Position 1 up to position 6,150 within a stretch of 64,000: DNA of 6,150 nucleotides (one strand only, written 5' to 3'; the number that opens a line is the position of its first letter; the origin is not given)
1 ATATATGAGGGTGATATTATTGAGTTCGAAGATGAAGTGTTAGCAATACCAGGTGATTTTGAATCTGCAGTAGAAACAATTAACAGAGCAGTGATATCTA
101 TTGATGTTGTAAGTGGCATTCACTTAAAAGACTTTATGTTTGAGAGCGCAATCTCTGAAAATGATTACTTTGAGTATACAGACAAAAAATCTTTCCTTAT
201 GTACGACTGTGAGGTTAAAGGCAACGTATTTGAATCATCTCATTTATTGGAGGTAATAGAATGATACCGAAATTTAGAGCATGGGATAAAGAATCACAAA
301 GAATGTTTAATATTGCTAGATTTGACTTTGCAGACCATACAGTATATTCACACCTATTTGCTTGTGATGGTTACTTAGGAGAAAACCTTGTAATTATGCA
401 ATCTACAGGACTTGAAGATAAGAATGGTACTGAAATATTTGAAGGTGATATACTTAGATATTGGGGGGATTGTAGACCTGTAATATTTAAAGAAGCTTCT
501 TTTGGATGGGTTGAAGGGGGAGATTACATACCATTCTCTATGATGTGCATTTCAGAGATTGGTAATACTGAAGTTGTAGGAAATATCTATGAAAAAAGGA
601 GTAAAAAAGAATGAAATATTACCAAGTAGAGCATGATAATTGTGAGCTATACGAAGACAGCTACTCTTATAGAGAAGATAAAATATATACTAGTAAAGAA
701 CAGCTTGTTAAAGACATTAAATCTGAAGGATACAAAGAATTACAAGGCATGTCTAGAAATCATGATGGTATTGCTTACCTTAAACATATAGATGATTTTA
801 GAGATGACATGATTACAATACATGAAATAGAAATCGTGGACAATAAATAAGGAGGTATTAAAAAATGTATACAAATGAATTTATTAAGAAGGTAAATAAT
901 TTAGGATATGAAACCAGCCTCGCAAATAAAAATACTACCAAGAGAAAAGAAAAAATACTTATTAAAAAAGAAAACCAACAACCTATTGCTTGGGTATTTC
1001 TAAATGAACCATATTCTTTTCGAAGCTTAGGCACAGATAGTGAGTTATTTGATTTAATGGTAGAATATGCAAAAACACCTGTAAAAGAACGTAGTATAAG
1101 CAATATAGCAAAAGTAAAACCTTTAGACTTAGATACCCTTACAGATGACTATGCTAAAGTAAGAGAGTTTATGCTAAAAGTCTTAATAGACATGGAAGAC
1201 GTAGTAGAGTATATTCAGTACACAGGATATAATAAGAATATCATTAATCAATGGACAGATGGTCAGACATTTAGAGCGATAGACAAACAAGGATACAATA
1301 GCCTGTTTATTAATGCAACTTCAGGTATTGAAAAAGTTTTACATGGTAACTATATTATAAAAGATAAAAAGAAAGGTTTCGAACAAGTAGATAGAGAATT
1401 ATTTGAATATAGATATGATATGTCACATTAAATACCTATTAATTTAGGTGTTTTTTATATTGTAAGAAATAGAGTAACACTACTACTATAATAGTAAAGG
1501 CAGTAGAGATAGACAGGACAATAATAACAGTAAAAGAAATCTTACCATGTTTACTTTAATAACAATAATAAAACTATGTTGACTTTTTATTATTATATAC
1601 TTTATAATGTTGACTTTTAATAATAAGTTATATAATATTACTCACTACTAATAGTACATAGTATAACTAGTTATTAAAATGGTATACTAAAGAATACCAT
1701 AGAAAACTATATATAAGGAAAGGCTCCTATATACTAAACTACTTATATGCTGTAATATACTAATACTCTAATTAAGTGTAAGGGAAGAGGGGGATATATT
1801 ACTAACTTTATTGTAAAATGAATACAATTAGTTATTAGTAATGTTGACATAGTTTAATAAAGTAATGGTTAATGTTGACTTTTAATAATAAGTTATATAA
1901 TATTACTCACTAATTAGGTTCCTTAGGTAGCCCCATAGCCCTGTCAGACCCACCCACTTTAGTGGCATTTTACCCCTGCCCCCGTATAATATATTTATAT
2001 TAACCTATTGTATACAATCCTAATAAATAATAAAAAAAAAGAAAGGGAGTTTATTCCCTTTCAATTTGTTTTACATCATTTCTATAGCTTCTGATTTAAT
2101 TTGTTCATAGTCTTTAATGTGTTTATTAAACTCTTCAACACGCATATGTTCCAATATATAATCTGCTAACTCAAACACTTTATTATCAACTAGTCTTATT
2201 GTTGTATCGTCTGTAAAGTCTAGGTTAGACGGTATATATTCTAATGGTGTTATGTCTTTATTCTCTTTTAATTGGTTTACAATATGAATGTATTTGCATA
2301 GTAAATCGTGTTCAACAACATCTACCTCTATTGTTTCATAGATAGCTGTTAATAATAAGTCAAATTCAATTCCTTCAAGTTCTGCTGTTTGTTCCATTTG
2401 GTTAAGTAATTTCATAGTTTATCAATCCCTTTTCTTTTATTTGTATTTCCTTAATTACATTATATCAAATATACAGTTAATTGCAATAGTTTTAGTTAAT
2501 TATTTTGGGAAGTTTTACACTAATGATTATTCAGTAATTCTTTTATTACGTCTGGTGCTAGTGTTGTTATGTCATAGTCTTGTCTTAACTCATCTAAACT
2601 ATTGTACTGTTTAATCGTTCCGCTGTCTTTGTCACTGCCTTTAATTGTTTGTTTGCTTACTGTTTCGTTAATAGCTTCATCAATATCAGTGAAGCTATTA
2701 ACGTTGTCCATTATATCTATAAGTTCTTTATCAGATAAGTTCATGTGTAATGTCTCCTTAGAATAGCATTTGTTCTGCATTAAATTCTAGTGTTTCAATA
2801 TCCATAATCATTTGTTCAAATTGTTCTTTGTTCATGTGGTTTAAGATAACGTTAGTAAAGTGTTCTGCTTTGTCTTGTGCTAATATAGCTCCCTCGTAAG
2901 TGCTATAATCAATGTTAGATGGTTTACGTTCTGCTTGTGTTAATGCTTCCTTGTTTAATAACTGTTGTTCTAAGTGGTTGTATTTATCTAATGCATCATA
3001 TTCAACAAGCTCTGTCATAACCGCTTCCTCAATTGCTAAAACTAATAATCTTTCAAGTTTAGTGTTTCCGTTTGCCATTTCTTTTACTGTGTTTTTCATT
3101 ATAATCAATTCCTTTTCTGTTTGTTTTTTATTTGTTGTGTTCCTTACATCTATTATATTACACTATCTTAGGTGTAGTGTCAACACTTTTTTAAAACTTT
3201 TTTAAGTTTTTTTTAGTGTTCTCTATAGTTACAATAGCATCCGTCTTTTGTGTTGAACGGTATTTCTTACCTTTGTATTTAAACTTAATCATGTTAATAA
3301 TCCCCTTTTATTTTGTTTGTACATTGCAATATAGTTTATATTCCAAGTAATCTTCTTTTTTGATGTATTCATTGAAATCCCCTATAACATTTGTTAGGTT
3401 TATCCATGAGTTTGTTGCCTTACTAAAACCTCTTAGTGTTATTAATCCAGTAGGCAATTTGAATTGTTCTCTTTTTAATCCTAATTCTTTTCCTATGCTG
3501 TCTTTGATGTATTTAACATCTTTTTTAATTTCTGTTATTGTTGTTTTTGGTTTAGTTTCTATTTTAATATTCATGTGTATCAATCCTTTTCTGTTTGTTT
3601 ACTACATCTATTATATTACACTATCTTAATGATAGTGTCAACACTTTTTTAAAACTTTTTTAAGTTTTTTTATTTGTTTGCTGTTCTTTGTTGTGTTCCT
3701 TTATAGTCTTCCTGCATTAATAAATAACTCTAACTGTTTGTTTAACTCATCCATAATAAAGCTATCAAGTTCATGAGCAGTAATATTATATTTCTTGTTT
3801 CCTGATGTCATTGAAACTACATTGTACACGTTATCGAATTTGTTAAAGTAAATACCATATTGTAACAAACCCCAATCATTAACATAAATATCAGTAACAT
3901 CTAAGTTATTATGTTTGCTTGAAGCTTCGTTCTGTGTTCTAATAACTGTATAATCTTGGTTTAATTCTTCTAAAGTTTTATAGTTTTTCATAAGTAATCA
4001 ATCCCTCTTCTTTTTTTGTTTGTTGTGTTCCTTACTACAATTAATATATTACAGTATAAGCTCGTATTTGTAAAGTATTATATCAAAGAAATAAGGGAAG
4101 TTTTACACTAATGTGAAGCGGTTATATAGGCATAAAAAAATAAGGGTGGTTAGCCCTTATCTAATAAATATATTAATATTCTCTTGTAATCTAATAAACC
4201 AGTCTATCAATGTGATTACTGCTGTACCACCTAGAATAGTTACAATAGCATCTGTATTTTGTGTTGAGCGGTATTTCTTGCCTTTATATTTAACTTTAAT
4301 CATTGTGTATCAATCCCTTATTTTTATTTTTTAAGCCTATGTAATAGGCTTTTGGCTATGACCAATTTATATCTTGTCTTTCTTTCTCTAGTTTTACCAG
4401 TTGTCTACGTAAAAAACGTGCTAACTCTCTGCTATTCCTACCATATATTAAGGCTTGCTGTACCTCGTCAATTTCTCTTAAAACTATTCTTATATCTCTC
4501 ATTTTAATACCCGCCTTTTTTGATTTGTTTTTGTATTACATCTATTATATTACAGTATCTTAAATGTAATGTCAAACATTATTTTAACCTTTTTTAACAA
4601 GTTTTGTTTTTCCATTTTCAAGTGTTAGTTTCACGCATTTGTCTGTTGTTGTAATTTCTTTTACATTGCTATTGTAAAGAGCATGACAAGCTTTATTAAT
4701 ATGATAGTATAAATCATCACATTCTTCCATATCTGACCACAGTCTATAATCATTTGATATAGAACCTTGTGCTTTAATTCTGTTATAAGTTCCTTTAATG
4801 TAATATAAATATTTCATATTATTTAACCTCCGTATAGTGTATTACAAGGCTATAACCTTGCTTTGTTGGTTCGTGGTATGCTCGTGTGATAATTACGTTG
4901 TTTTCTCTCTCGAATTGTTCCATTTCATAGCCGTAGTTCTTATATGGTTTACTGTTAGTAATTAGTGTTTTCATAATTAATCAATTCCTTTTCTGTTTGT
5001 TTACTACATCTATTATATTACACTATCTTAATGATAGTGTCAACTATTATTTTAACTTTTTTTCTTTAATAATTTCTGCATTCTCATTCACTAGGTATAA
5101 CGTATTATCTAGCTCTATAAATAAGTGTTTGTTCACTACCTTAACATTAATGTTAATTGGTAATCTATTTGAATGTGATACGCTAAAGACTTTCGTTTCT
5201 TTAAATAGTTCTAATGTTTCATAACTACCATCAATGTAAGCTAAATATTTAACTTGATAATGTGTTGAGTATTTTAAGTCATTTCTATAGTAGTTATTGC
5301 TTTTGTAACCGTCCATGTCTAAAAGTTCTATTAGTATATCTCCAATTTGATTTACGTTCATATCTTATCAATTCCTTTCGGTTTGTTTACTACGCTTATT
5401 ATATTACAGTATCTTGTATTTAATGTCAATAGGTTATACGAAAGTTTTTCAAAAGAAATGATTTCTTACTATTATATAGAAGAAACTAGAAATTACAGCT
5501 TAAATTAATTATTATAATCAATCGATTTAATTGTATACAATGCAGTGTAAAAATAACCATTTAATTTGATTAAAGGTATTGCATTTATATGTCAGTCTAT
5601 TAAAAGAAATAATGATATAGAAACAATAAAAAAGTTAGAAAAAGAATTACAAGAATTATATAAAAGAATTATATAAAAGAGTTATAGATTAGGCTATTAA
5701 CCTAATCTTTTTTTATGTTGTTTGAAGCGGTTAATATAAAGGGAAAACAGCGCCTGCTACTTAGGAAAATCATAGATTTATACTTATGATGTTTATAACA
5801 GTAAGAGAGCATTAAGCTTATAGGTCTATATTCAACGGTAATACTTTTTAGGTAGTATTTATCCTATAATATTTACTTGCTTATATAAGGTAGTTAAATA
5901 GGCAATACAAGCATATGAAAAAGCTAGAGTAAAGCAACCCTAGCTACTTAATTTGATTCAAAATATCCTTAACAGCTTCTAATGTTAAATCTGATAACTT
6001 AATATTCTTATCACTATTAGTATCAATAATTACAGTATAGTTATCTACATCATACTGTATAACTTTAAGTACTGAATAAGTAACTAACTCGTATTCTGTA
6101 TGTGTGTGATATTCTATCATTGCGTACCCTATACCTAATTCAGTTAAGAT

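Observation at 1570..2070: Tandem strong plus-strand promoters facing a GC-rich element and a terminator: candidate abundant small non-coding RNA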

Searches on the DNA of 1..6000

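Call 5: search_rna_families(source=window, start=1, end=6000, threshold=evalue, max_evalue=10, show_alignments=3)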
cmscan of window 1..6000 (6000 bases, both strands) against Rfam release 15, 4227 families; matches with E-value up to 10: 2.
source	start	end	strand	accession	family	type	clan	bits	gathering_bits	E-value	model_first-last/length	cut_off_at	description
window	5856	5934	-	RF00852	mir-231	Gene; miRNA;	-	20.1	50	2.8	1-80/80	no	mir-231 microRNA precursor family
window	4799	4846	-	RF00161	nos_TCE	Cis-reg;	-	18.5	60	7.5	1-64/64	no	Nanos 3' UTR translation control element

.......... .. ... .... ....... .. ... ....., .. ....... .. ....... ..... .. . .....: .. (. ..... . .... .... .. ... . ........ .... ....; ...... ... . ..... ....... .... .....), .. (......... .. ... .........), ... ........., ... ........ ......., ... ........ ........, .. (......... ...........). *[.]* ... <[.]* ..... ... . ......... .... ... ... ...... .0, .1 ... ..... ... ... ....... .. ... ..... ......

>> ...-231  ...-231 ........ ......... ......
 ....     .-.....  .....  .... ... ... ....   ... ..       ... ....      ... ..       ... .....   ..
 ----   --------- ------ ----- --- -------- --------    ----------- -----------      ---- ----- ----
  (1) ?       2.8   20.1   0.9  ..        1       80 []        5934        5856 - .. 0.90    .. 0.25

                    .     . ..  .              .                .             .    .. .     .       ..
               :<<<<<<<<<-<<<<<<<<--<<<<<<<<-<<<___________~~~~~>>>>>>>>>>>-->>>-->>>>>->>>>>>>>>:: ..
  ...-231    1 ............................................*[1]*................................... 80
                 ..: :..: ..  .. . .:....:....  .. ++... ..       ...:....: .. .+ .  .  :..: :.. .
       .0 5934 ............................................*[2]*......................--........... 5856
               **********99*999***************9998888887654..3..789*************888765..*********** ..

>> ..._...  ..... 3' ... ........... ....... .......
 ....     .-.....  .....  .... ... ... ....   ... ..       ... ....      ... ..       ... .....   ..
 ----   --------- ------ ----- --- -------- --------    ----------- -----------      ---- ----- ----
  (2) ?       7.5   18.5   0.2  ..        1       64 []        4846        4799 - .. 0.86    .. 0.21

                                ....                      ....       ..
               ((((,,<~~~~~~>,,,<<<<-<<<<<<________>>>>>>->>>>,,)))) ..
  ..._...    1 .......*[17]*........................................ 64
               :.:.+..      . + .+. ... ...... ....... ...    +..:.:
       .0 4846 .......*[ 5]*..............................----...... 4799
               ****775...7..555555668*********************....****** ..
